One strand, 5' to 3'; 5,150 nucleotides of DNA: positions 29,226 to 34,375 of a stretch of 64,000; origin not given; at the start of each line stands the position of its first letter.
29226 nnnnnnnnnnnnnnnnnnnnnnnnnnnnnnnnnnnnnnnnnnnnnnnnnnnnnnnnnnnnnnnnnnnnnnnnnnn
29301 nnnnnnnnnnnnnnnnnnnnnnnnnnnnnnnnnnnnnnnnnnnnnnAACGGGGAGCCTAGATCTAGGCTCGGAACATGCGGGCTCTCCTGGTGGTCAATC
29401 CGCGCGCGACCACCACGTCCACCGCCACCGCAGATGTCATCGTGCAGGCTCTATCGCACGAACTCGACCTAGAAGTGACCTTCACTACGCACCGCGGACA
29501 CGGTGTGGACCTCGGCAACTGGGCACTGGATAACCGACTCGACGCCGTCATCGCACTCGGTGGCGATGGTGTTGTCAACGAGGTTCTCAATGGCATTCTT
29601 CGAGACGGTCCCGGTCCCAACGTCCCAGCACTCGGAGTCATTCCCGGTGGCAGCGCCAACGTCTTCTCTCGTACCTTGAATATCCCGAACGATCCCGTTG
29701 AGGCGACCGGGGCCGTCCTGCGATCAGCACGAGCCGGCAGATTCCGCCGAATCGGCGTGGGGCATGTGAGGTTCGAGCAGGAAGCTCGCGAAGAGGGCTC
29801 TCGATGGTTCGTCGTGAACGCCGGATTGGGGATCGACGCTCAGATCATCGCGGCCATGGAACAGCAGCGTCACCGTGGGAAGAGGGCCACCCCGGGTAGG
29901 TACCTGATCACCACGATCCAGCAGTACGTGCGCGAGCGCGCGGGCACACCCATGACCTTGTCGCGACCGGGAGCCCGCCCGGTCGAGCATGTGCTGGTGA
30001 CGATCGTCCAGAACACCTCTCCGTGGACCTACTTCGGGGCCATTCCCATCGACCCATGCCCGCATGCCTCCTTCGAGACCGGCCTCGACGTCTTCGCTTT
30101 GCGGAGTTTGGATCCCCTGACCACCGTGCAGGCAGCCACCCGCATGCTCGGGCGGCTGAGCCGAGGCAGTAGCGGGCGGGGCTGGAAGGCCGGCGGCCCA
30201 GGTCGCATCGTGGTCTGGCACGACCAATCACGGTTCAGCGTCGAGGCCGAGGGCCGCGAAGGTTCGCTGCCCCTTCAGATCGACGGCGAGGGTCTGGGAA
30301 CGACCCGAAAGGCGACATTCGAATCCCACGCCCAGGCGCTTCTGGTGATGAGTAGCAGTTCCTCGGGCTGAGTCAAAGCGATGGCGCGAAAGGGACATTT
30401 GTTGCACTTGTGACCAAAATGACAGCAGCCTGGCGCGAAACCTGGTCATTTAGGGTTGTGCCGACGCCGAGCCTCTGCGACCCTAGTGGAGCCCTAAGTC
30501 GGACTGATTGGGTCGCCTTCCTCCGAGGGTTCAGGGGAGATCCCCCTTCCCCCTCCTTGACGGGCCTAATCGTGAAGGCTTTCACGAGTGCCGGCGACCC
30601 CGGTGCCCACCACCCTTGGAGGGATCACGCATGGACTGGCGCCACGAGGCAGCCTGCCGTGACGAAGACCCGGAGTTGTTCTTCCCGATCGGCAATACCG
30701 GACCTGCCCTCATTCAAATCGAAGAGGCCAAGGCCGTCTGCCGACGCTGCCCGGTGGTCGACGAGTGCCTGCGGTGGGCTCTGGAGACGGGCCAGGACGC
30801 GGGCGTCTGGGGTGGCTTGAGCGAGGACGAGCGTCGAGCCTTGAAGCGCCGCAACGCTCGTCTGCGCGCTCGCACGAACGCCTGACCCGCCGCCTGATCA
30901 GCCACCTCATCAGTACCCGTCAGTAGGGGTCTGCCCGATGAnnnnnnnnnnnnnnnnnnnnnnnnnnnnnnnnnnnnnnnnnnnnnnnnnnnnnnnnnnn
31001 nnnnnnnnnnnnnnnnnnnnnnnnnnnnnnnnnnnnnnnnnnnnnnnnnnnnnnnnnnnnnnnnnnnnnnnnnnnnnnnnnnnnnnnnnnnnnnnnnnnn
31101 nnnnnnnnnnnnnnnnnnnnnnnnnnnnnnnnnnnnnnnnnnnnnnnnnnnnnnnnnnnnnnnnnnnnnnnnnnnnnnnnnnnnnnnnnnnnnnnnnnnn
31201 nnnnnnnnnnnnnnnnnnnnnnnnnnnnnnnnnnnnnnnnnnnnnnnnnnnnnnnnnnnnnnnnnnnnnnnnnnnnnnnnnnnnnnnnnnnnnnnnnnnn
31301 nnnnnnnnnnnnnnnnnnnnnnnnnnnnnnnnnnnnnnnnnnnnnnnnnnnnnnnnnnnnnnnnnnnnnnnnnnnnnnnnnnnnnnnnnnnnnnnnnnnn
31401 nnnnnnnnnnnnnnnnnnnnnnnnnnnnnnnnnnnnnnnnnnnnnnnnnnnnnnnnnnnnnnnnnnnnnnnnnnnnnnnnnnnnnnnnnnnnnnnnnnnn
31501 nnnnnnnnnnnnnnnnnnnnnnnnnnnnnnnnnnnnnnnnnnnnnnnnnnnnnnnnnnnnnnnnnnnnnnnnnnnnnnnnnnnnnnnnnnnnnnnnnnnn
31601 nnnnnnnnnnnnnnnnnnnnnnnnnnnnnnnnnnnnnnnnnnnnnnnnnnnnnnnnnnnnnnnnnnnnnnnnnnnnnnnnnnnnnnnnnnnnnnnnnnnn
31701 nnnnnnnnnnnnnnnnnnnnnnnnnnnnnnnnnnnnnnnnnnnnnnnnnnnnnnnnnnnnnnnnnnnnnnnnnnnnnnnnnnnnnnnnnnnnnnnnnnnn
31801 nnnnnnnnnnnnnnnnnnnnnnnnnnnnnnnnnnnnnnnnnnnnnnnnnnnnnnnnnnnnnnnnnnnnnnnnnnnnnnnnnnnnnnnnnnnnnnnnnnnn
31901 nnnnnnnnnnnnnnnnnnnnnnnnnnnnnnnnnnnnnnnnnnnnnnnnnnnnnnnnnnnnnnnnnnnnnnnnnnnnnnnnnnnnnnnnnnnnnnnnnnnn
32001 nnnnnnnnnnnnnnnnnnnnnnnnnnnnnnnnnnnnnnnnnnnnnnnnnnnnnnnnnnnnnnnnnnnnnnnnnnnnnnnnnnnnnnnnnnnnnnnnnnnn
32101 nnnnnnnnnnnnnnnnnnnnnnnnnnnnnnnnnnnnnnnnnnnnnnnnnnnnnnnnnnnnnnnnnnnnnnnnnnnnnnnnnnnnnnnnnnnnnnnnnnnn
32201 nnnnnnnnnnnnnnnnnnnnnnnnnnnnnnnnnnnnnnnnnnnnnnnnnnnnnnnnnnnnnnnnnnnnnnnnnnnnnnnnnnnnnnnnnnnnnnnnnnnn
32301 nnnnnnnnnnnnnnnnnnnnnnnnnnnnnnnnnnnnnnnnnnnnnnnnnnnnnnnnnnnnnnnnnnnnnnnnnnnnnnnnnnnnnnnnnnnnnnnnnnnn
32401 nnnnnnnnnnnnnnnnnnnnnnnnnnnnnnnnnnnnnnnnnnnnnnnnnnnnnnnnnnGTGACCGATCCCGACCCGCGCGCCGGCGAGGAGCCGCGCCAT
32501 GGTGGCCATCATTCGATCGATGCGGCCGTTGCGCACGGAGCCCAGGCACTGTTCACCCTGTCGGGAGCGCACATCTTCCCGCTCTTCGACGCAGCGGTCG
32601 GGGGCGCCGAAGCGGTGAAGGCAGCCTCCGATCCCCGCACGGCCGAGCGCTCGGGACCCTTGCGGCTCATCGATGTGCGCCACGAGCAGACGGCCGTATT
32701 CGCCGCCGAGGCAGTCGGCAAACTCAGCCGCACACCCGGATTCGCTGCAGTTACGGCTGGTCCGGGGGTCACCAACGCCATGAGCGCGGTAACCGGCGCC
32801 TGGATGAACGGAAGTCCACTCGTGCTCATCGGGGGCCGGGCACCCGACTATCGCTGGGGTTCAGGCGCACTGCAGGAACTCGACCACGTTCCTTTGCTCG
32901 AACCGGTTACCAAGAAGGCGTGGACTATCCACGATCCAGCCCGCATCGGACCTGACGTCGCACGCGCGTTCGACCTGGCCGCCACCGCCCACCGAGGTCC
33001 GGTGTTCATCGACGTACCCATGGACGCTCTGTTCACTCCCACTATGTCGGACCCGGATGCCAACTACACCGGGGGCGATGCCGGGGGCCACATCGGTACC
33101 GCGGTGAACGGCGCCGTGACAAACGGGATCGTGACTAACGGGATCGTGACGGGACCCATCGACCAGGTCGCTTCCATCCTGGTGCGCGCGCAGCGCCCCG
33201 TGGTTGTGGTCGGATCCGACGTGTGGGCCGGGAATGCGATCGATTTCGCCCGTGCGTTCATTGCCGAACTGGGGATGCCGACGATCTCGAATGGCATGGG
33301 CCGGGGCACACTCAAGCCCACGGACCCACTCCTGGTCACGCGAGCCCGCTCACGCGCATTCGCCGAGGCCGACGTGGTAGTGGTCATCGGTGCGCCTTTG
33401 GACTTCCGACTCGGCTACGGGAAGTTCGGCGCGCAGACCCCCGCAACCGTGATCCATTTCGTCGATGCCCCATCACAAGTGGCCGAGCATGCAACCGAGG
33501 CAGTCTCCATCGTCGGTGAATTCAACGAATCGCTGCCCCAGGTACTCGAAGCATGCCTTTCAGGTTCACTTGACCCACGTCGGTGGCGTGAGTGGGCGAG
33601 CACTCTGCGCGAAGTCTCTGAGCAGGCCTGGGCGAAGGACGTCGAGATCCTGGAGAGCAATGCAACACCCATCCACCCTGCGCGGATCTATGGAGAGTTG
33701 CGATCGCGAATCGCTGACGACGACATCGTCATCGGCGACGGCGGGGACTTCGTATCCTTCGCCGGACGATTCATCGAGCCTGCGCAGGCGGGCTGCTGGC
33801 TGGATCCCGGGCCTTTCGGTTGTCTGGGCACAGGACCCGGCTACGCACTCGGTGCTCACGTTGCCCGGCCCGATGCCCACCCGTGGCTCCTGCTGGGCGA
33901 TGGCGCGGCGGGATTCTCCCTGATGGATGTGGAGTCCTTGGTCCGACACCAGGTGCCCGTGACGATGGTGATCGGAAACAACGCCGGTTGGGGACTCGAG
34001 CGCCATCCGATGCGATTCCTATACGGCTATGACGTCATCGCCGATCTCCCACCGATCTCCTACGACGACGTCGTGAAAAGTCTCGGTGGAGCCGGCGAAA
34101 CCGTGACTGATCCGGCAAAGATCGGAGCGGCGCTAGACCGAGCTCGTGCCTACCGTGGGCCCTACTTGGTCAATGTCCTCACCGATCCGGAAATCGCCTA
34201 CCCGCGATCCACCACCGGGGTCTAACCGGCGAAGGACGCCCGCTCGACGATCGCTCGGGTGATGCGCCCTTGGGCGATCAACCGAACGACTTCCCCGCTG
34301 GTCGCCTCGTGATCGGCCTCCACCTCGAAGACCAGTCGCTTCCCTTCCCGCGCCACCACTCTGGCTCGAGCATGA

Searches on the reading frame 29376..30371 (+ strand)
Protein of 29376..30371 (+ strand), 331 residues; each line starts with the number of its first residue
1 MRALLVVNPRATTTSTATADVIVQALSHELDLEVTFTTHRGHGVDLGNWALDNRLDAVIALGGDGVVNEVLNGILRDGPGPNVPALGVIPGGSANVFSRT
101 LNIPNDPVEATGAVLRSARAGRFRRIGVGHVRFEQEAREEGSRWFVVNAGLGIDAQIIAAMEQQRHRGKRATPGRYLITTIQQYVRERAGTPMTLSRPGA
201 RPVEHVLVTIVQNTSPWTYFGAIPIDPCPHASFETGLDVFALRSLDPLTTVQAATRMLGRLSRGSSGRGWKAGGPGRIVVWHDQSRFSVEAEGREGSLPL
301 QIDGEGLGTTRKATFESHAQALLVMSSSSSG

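Call 23: search_protein_families(library=pfam, proteins=[window:29376-30371:+], max_evalue=0.00001)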
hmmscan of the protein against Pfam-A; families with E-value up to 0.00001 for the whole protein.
window:29376-30371:+ (331 aa): 1 family
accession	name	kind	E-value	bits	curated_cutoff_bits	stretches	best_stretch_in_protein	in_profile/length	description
PF00781.29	DAGK_cat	-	7.3e-25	87.4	23.6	1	2-117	1-115/125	Diacylglycerol kinase catalytic domain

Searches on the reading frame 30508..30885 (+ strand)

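Call 31: search_protein_families(library=pfam, proteins=[window:30508-30885:+], max_evalue=0.001)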
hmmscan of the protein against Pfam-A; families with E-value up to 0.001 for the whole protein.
window:30508-30885:+ (125 aa): 1 family
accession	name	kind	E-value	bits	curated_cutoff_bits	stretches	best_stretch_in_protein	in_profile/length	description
PF02467.21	Whib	-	3e-28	98.6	23.6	1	44-112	1-65/65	Transcription factor WhiB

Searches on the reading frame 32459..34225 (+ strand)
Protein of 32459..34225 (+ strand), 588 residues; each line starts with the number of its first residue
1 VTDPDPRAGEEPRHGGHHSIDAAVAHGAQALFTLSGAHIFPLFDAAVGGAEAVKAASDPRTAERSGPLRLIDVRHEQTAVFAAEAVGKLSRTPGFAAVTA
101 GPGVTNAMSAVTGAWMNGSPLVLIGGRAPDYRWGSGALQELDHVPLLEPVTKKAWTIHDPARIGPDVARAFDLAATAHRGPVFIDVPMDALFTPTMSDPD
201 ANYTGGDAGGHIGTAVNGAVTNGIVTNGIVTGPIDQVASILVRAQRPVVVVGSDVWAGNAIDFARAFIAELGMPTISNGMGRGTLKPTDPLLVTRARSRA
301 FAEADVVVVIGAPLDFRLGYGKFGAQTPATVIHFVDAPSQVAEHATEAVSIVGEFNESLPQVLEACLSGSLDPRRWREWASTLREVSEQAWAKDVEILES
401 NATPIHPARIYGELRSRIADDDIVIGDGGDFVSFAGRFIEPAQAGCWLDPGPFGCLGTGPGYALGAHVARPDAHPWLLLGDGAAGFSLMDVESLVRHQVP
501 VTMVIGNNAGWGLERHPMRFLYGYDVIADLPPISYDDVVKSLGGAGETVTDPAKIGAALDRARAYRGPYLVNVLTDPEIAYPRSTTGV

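Call 23: search_protein_families(library=pfam, proteins=[window:32459-34225:+], max_evalue=0.00001)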
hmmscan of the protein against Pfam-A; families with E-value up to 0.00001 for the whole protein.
window:32459-34225:+ (588 aa): 3 families
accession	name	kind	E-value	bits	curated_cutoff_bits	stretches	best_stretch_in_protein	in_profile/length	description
PF02775.26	TPP_enzyme_C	-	5.3e-28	98.2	21.9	1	427-573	1-151/151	Thiamine pyrophosphate enzyme, C-terminal TPP binding domain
PF02776.23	TPP_enzyme_N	-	5.2e-25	88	26.8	1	14-144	2-117/119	Thiamine pyrophosphate enzyme, N-terminal TPP binding domain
PF00205.28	TPP_enzyme_M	-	1.9e-21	76.6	30.4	1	234-361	1-136/137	Thiamine pyrophosphate enzyme, central domain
